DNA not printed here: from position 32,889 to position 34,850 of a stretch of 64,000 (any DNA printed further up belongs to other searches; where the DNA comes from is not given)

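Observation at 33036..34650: NRPS ends in an A-less C-T didomain with no release domain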

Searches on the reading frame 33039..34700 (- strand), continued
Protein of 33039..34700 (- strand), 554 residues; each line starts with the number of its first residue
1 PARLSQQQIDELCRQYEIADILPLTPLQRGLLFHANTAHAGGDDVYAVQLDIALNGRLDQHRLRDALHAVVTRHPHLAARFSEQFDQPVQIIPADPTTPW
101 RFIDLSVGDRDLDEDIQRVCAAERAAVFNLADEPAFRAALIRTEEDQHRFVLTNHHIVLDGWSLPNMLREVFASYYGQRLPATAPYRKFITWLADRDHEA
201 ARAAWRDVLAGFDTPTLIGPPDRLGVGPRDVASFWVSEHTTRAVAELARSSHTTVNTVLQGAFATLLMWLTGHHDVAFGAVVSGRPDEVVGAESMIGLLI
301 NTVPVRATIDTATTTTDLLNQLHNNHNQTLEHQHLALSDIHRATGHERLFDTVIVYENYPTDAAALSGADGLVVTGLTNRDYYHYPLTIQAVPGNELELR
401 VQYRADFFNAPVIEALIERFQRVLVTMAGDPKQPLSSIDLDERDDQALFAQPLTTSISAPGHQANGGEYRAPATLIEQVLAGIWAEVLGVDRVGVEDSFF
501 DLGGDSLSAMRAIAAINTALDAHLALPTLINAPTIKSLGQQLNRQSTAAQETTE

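Call 67: find_encoding_contigs(protein=P0274, flank=10000, max_places=2)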
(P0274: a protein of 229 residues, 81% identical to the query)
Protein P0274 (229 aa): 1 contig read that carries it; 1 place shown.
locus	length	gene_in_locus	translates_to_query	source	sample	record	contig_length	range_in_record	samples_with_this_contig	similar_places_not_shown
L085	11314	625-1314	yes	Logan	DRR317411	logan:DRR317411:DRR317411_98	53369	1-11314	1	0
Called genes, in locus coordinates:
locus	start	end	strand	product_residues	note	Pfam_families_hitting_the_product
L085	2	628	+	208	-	?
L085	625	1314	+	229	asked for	PF04191:PEMT, PF04140:ICMT, PF01222:ERG4_ERG24 (weak)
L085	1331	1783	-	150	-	-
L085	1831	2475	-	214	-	PF00440:TetR_N, PF02909:TetR_C_1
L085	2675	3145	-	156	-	PF00201:UDPGT (weak), PF06722:EryCIII-like_C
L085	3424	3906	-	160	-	PF03033:Glyco_transf_28 (weak)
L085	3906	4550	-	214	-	PF00440:TetR_N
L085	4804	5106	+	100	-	-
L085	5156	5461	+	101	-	-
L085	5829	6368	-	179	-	-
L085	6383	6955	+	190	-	-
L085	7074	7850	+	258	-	PF00106:adh_short, PF08659:KR, PF13561:adh_short_C2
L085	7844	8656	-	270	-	PF00561:Abhydrolase_1, PF12697:Abhydrolase_6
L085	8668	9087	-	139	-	PF12900:Pyridox_ox_2, PF01243:PNPOx_N (weak)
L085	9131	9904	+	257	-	-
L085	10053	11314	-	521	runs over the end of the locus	PF01039:Carboxyl_trans, PF03255:ACCA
